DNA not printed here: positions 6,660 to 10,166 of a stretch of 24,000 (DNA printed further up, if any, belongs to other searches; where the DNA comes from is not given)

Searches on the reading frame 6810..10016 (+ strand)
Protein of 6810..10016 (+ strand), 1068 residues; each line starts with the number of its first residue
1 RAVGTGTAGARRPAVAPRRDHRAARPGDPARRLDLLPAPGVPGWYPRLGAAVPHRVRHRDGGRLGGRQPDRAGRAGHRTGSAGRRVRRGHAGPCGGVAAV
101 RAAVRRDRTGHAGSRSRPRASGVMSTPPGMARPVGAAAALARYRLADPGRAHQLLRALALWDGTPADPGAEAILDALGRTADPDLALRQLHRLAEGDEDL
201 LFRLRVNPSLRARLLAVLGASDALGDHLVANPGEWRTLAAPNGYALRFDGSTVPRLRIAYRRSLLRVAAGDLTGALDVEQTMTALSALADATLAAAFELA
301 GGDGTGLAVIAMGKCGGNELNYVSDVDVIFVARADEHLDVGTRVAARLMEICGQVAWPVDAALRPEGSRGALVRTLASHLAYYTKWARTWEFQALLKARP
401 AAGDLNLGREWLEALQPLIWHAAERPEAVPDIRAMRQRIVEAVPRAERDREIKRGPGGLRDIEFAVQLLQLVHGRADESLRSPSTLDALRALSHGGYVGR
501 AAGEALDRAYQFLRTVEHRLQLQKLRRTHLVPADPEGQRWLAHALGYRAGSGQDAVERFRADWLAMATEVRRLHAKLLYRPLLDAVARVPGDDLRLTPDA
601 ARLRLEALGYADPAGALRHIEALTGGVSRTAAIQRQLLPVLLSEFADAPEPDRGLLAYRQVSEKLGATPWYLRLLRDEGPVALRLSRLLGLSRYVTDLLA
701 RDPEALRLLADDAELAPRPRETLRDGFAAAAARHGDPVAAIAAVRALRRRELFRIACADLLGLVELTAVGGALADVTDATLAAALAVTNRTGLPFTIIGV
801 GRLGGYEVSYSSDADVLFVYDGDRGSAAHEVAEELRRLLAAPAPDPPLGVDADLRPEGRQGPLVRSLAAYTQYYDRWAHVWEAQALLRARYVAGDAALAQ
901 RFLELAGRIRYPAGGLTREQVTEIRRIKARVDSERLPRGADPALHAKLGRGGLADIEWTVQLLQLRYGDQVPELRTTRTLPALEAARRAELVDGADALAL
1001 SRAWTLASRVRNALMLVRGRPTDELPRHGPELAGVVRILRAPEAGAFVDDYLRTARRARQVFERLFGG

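Call 9: search_protein_families(library=pfam, proteins=[window:6810-10016:+])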
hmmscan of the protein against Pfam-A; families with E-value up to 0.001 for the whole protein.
window:6810-10016:+ (1068 aa): 3 families
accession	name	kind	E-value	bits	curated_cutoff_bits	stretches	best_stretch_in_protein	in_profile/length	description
PF03710.21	GlnE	-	3.5e-80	269.5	24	2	684-904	3-251/252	Glutamate-ammonia ligase adenylyltransferase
PF08335.16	GlnD_UR_UTase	-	1.8e-51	174.3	21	2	433-578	1-141/141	GlnD PII-uridylyltransferase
PF10335.14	DUF294_C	-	2.4e-05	24.6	22.5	0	479-526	58-105/145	Putative nucleotidyltransferase substrate binding domain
